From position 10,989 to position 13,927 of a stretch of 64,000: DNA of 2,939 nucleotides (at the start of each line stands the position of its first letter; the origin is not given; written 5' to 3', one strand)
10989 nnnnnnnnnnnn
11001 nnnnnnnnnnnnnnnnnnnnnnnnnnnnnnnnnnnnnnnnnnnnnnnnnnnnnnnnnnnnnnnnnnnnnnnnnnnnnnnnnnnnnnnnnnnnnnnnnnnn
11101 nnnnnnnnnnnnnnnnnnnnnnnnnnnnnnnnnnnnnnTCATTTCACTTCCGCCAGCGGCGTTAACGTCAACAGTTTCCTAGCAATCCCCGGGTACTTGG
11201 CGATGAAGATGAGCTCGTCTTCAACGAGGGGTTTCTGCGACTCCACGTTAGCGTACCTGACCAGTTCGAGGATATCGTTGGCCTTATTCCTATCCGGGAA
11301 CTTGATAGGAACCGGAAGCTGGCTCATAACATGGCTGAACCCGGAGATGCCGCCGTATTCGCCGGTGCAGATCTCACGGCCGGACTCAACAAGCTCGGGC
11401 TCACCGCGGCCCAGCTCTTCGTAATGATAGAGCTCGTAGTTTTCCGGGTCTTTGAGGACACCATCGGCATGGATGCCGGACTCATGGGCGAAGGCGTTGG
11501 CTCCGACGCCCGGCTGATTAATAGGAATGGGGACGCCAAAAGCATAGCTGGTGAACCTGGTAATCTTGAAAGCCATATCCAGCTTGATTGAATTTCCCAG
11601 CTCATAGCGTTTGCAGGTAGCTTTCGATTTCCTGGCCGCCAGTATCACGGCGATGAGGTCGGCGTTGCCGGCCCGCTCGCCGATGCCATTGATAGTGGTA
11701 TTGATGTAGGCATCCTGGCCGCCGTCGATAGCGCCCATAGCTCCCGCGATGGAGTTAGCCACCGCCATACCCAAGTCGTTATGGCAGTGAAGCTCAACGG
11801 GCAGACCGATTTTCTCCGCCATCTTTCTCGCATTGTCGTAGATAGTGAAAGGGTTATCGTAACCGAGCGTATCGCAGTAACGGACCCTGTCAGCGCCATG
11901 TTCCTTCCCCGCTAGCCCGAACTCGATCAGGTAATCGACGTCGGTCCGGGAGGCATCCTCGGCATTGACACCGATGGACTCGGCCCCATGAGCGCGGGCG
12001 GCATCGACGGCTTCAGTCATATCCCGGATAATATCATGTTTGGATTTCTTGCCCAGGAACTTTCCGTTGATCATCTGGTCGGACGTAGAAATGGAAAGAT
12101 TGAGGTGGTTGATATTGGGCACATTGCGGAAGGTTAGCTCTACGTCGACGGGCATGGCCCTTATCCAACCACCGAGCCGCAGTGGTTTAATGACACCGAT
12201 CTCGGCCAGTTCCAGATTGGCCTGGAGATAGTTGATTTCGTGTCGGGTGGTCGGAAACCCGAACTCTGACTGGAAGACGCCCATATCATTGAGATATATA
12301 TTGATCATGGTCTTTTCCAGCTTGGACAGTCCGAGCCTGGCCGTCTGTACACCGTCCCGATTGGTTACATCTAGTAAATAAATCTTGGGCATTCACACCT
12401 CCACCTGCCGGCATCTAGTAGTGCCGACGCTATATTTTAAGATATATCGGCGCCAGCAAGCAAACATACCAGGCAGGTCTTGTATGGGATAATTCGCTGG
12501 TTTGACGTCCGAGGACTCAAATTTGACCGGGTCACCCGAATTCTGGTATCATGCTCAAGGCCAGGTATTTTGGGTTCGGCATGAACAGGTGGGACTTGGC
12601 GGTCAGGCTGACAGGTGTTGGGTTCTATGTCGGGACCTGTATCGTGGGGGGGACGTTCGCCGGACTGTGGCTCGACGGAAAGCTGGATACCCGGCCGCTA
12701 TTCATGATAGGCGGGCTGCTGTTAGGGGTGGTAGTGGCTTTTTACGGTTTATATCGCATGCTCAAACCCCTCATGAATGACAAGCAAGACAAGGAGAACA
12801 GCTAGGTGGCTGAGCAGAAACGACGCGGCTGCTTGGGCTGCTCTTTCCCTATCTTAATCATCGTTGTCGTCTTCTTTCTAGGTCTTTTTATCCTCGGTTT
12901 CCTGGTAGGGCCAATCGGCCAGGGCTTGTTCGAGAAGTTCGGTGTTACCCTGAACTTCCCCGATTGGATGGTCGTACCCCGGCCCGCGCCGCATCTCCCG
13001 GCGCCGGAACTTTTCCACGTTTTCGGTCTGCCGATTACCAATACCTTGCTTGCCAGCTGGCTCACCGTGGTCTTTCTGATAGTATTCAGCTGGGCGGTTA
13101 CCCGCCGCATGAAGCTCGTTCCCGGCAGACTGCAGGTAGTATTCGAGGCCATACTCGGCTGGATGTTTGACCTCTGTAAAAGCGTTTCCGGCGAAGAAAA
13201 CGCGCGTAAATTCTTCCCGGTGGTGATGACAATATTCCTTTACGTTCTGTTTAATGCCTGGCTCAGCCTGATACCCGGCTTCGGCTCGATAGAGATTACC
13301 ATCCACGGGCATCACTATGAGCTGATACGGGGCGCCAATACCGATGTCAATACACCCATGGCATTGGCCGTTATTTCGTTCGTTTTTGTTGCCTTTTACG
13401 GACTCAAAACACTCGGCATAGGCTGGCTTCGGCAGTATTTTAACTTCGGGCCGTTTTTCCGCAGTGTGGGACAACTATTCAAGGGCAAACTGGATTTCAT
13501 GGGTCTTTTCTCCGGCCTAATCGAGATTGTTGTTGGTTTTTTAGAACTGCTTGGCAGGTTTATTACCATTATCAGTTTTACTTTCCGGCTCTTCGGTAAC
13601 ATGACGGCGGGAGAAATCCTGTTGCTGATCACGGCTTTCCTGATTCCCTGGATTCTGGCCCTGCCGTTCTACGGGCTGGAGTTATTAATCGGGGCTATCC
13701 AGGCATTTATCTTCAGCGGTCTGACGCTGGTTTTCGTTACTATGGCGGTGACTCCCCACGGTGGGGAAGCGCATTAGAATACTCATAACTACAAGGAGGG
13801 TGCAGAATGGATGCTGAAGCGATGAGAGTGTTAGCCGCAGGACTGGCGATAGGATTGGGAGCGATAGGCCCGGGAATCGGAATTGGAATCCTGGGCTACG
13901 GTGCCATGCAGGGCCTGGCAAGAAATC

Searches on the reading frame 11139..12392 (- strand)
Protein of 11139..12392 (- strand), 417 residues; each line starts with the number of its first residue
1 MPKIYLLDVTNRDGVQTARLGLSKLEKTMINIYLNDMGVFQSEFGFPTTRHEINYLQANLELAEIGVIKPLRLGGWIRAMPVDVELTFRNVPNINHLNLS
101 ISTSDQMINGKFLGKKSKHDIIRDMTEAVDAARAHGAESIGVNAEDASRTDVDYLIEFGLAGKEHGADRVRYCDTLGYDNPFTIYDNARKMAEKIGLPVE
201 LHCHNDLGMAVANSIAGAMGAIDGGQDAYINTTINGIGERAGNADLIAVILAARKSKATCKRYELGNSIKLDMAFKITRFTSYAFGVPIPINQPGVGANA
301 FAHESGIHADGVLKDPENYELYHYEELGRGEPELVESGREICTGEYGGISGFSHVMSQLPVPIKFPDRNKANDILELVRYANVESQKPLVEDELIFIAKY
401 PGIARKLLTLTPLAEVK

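Call 82: search_protein_families(library=pfam, proteins=[window:11139-12392:-], max_evalue=0.00001)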
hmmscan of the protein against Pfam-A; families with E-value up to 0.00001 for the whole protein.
window:11139-12392:- (417 aa): 2 families
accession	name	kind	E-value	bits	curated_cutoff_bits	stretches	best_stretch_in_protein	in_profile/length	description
PF00682.25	HMGL-like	-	1.1e-42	146.7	29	1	3-258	1-244/260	HMGL-like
PF22617.1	HCS_D2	-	4.3e-10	40.3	27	1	296-334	2-40/82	Homocitrate synthase post-HMGL domain-like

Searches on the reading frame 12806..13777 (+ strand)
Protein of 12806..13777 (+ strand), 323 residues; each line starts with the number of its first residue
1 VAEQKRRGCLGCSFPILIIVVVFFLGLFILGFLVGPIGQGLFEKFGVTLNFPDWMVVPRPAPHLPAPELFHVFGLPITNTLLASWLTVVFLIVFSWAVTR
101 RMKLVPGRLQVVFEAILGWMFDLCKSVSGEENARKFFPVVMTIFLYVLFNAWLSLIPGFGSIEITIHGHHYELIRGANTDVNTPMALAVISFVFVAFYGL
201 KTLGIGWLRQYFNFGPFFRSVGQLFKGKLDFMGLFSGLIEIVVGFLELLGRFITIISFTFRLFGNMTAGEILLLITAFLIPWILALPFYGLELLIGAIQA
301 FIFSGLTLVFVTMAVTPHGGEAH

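Call 82: search_protein_families(library=pfam, proteins=[window:12806-13777:+], max_evalue=0.00001)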
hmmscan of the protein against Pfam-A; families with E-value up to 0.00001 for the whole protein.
window:12806-13777:+ (323 aa): 1 family
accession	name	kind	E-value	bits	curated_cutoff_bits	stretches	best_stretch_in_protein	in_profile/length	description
PF00119.25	ATP-synt_A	-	3.9e-36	125.4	33.9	1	82-311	2-216/217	ATP synthase A chain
